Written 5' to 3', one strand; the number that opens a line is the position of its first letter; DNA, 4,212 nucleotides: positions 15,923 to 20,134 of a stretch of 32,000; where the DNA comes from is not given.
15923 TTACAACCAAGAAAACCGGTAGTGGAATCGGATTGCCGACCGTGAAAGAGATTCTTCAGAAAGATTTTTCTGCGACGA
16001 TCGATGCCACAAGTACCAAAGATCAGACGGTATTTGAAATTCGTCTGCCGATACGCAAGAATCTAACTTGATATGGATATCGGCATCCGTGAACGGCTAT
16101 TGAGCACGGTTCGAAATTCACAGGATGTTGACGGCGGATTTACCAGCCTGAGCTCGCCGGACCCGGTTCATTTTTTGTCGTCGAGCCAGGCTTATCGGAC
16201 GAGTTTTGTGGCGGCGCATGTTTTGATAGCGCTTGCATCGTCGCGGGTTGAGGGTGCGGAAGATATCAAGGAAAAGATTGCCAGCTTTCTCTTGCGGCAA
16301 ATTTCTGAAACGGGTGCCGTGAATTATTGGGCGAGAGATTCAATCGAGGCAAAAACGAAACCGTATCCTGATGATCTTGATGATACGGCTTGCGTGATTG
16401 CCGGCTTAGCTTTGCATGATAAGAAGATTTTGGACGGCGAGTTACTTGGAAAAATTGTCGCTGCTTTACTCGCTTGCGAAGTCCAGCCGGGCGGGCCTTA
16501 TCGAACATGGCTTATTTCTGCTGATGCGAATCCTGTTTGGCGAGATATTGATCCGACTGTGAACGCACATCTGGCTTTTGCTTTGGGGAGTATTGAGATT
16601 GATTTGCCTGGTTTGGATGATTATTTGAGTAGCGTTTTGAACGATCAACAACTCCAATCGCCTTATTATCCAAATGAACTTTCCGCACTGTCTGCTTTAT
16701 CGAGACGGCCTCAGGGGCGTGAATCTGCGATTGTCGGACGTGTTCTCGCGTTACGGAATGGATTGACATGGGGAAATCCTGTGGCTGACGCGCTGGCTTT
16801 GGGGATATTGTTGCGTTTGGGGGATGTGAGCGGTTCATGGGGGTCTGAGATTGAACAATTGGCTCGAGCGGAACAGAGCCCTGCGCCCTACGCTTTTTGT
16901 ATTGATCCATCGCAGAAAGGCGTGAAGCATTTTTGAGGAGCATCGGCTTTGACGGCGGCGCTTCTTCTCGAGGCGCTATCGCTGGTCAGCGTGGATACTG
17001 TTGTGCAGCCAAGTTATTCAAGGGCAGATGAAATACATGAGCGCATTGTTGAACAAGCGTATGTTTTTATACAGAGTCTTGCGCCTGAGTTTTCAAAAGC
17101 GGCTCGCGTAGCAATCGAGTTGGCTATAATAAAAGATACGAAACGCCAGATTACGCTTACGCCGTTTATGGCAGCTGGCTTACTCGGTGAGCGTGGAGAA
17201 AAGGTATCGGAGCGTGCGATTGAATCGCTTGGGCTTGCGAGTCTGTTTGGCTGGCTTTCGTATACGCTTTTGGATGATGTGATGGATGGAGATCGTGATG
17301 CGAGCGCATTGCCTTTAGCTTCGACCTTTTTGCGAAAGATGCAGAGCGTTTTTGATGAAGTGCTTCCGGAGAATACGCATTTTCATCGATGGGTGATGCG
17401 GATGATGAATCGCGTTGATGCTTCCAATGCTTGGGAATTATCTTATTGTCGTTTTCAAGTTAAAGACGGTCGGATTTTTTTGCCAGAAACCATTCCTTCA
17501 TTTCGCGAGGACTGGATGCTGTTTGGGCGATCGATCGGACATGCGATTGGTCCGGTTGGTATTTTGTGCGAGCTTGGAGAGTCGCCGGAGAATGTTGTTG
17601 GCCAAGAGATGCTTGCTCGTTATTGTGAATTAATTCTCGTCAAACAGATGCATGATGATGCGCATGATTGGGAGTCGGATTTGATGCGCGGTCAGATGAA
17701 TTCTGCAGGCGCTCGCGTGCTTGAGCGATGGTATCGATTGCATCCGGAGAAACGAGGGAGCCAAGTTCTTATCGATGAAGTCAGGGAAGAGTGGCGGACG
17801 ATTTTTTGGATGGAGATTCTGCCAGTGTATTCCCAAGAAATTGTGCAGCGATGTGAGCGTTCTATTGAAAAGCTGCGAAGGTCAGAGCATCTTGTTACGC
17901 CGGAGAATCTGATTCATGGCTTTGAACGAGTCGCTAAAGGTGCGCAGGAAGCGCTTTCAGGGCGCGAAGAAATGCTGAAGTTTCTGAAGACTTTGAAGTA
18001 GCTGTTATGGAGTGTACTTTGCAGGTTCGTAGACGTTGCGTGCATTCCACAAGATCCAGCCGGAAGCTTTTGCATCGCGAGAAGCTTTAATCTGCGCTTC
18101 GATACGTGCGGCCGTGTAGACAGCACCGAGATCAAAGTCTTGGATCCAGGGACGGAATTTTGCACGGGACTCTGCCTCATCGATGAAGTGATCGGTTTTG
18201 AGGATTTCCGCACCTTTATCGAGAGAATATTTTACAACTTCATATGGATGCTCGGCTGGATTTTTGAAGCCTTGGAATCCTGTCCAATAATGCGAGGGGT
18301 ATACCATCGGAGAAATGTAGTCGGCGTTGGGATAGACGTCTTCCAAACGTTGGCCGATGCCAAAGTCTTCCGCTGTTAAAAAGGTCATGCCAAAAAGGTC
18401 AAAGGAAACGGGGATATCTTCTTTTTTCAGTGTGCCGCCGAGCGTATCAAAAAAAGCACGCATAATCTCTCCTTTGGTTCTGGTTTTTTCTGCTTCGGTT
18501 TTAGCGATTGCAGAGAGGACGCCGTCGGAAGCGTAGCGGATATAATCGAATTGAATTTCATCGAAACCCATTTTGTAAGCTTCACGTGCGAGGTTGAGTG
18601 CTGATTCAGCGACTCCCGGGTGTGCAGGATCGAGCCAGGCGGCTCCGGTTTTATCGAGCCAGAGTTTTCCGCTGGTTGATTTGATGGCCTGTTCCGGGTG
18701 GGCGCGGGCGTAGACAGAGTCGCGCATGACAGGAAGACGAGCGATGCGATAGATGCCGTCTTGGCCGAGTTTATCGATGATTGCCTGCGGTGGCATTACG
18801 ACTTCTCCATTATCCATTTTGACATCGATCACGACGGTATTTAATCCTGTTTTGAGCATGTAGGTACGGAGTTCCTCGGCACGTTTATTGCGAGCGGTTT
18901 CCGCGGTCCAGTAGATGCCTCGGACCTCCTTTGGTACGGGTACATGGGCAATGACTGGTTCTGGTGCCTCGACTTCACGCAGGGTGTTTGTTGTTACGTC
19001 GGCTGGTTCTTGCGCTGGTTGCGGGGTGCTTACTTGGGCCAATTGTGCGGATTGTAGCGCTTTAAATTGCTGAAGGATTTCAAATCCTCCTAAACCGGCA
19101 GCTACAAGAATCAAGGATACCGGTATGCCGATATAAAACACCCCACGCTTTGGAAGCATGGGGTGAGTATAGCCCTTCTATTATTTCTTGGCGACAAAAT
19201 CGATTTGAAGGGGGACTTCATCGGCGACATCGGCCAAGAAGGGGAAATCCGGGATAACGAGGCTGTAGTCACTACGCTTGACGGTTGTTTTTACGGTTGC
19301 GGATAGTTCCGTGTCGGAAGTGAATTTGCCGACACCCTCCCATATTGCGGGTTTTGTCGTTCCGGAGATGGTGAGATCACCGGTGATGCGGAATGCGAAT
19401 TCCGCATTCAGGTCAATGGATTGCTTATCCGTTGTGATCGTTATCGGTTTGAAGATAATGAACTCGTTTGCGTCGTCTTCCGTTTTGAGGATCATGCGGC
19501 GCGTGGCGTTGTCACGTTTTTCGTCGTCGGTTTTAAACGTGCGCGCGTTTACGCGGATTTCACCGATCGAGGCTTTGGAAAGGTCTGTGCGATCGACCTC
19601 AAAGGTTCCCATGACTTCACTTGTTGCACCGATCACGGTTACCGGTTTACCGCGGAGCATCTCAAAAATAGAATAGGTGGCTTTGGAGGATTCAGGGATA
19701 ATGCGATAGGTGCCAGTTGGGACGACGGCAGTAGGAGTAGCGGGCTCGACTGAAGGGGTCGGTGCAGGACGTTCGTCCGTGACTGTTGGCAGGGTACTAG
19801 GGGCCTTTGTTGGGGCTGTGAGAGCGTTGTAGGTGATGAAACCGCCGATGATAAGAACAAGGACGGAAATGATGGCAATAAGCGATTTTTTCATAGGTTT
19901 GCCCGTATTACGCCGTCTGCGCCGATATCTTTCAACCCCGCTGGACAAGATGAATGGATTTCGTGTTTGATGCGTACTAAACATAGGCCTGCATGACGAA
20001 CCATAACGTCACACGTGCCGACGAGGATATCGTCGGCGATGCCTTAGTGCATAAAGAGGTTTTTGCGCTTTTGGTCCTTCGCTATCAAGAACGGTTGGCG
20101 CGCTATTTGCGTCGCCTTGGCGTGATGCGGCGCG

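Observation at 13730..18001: ComQXPA-like layout: response regulator, Trp-containing mini-ORF, polytopic histidine kinase, isoprenoid-enzyme pair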

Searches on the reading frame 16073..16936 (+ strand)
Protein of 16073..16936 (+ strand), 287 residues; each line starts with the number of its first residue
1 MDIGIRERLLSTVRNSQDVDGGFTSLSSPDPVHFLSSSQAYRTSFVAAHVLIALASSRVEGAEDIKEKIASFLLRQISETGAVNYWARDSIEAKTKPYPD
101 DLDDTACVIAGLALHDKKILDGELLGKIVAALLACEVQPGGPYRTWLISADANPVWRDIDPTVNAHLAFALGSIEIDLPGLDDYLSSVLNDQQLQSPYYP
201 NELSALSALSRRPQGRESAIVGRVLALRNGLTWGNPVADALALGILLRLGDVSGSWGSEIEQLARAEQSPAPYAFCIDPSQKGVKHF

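Call 3: search_protein_families(library=pfam, proteins=[window:16073-16936:+], max_evalue=0.1)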
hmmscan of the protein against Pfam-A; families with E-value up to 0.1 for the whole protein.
window:16073-16936:+ (287 aa): 0 families

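Call 5: search_protein_families(library=ncbifam, proteins=[window:16073-16936:+], max_evalue=1)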
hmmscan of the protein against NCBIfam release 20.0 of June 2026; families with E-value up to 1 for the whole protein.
window:16073-16936:+ (287 aa): 0 families

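Call 6: search_solved_structures(query=window:16073-16936:+, max_evalue=10, show_alignments=2)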
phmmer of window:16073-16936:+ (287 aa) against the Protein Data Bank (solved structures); distinct sequences matched with E-value up to 10: 0.

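Call 9: find_homologous_proteins(query=window:16073-16936:+)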
Query window:16073-16936:+ (287 aa): 30 proteins with E <= 0.001 among 5212 candidates.
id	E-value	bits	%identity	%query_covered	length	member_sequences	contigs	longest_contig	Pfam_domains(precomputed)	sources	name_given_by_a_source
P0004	1.4e-53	200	41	94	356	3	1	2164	-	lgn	-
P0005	2.6e-48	183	42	76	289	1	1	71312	-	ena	-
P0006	4.4e-48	182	36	98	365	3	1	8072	-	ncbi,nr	ncbi:MAG TPA: prenyltransferase/squalene oxidase repeat-containing protein, partial [Verrucomicrobia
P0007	3.1e-45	173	38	97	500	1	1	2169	-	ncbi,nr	ncbi:MAG TPA: hypothetical protein VD706_02820, partial [Candidatus Saccharimonadales bacterium]|nr:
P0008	6.0e-45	172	37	93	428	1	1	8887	-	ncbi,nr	ncbi:MAG TPA: hypothetical protein VLF62_01475, partial [Candidatus Saccharimonadales bacterium]|nr:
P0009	1.3e-44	171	37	98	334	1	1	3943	-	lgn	-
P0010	1.7e-44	170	37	97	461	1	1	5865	-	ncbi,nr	ncbi:hypothetical protein KGQ71_02775, partial [Patescibacteria group bacterium]|nr:hypothetical pro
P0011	1.7e-44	170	37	93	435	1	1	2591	-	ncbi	-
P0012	2.5e-44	170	38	97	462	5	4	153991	-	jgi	jgi:hypothetical protein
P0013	2.7e-44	170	35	93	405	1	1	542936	-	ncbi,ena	-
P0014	1.0e-43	168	41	79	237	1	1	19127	-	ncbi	-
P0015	1.7e-43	167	37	95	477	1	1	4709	-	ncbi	-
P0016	2.2e-43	167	34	98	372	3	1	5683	-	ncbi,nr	ncbi:MAG: hypothetical protein K0S20_506, partial [Patescibacteria group bacterium]|nr:hypothetical 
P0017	4.0e-43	166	37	97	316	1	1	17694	-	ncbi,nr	ncbi:MAG TPA: hypothetical protein VHA05_00765, partial [Candidatus Saccharimonadales bacterium]|nr:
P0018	1.6e-41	161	33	98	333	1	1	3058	-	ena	-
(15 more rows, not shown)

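Call 37: search_protein_families(library=pfam, alignment_id=A3, max_evalue=1)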
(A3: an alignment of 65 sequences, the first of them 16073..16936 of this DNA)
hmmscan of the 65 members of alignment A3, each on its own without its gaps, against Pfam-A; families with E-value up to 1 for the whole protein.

A. member 1, window:16073-16936:+ (287 aa): 0 families

B. families by the number of members that match (of 65 scanned): 21 families
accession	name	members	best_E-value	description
PF13243.12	SQHop_cyclase_C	38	1.1e-06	Squalene-hopene cyclase C-terminal domain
PF07678.20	TED_complement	30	2.6e-06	A-macroglobulin TED domain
PF00432.27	Prenyltrans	17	1.4e-05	Prenyltransferase alpha-alpha toroid domain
PF13249.12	SQHop_cyclase_N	16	9.6e-05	Squalene-hopene cyclase N-terminal domain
PF01122.25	Cobalamin_bind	3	0.0002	Eukaryotic cobalamin-binding protein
PF07499.19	RuvA_C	2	0.016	RuvA, C-terminal domain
PF19743.5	ASTN1_2_fn3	1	0.02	ASTN1/2 Fn3 domain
PF01169.24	GDT1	1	0.025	Divalent cation/proton antiporter GDT1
PF05978.22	UNC-93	1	0.03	Ion channel regulatory protein UNC-93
PF18579.7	Raf1_HTH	1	0.031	Rubisco accumulation factor 1 helix turn helix domain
PF05303.17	GSKIP_dom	1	0.033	GSKIP domain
PF20541.3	DUF6756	1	0.036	Family of unknown function (DUF6756)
PF22860.2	DUF7017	1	0.038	Domain of unknown function (DUF7017)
PF15358.11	TSKS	1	0.039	Testis-specific serine kinase substrate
PF17349.7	DUF5378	1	0.057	Family of unknown function (DUF5378)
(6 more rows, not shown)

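Call 49: predict_structure(alignment_id=A5)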
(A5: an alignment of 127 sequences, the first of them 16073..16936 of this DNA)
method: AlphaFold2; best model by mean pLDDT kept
length: 287 residues; sequences in the alignment: 127
mean_pLDDT: 93.6   pTM: 0.92
mean pLDDT of the five models: 93.6, 93.5, 93.5, 93.4, 93.4
residues with pLDDT >= 90: 240; 70-90: 41; 50-70: 6; < 50: 0
segments of 3 or more residues with pLDDT < 50: none
pLDDT, mean of each block of 10 residues (from residue 1): 82 95 95 86 96 92 97 98 96 95 98 98 97 97 97 95 98 96 97 96 97 94 95 92 94 82 74 91 94
secondary structure, 60 per line:
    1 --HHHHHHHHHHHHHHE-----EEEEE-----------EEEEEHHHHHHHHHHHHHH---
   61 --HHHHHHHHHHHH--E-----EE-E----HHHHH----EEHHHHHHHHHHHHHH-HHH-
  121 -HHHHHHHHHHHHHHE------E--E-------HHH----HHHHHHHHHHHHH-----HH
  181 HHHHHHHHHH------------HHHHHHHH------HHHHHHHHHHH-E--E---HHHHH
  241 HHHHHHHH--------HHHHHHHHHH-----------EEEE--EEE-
elements in order: H3-16 E23-27 E39-43 H44-57 H63-74 H91-95 H102-115 H122-135 H161-173 H179-190 H203-210 H217-227 H236-248 H257-266 E278-281 E284-286

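Call 53: fold_search(model_id=the predicted structure, library=pdb)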
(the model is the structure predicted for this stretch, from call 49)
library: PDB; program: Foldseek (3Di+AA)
matches with E <= 10: 611; with E <= 0.001: 24
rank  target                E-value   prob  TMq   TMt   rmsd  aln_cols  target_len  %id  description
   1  9m7f_B                8.6e-08  1.00  0.72  0.42   3.6       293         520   18  Crystal structure of AsDMS D333N mutant in complex with farnesyl pyrophosphate (released 2025-09-10)
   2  9m7d_B                1.0e-07  1.00  0.71  0.42   3.8       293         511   18  Crystal structure of AsDMS D333N mutant (released 2025-09-10)
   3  9m7d_A                1.1e-07  1.00  0.73  0.42   3.6       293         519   18  Crystal structure of AsDMS D333N mutant (released 2025-09-10)
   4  8pak_A                1.2e-07  1.00  0.64  0.55   6.1       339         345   18  Crystal Structure of a Squalene-Hopene Cyclase from Cystobacter fuscus (released 2024-06-26)
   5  9m7f_A                2.2e-07  1.00  0.72  0.43   3.7       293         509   18  Crystal structure of AsDMS D333N mutant in complex with farnesyl pyrophosphate (released 2025-09-10)
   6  9mhs_B                2.9e-07  1.00  0.73  0.44   3.6       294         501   18  Drimenol synthase (released 2025-07-16)
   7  8pak_B                3.2e-07  1.00  0.67  0.57   5.5       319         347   19  Crystal Structure of a Squalene-Hopene Cyclase from Cystobacter fuscus (released 2024-06-26)
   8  9mlo_A                6.1e-07  1.00  0.71  0.43   3.7       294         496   19  Drimenol Synthase - Farnesyl Thiol Complex (released 2025-07-16)
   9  1sqc                  1.3e-05  1.00  0.61  0.32  10.5       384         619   15  SQUALENE-HOPENE-CYCLASE FROM ALICYCLOBACILLUS ACIDOCALDARIUS (released 1997-12-17)
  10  8paj_B                1.5e-05  1.00  0.67  0.58   5.3       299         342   20  Crystal Structure of a Squalene-Hopene cyclase from Archangium gephyra (released 2024-06-26)
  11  8paj_A                1.5e-05  1.00  0.69  0.59   5.3       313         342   20  Crystal Structure of a Squalene-Hopene cyclase from Archangium gephyra (released 2024-06-26)
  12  6sbc                  2.3e-05  1.00  0.66  0.55   5.2       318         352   16  Structure of type II terpene cyclase MstE from Scytonema in complex with farnesyl dihydroxybenzoate (released 2020-07-15)
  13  6sbg                  3.2e-05  1.00  0.67  0.56   4.9       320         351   16  Structure of type II terpene cyclase MstE_R337A from Scytonema in complex with geranylgeranyl dihydroxybenzoate (substra (released 2020-07-15)
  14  6sbb_B                3.4e-05  1.00  0.66  0.57   5.1       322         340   16  Structure of type II terpene cyclase MstE from Scytonema (apo) (released 2020-07-15)
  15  6sbe                  4.6e-05  1.00  0.60  0.50   5.7       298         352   16  Structure of type II terpene cyclase MstE_D109N from Scytonema in complex with geranylgeranyl dihydroxybenzoate (substra (released 2020-07-15)
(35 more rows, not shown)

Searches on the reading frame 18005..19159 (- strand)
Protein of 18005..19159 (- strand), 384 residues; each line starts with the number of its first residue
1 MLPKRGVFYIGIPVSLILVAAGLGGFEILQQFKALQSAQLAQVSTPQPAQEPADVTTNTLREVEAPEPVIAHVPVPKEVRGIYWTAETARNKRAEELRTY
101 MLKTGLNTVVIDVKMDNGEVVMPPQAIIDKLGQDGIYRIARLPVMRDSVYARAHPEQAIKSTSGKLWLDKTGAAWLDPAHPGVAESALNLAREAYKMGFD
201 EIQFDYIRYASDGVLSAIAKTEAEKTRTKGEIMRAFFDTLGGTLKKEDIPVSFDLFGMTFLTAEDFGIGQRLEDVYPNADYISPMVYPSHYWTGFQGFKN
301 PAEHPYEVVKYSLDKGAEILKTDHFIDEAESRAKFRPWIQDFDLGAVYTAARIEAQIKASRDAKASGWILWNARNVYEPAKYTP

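Call 3: search_protein_families(library=pfam, proteins=[window:18005-19159:-], max_evalue=0.1)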
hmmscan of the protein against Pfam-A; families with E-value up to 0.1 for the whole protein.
window:18005-19159:- (384 aa): 1 family
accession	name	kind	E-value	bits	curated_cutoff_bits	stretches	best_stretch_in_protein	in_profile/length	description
PF13200.12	DUF4015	-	1.6e-79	267.7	27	1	81-377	1-313/313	Putative glycosyl hydrolase domain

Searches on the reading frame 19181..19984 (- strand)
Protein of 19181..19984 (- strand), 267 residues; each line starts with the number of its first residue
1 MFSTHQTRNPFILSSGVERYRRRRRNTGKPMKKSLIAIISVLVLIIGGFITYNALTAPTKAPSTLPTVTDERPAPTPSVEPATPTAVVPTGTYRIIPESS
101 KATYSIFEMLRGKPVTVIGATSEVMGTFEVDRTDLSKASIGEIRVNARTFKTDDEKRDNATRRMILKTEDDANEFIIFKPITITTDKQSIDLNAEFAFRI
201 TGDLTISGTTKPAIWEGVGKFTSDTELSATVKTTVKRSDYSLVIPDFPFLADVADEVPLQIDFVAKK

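Call 3: search_protein_families(library=pfam, proteins=[window:19181-19984:-], max_evalue=0.1)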
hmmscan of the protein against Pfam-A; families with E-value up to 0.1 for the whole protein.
window:19181-19984:- (267 aa): 1 family
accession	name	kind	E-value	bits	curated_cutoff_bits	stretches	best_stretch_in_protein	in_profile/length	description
PF04264.18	YceI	-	5.3e-17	63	23.7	1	93-265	1-150/150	YceI-like domain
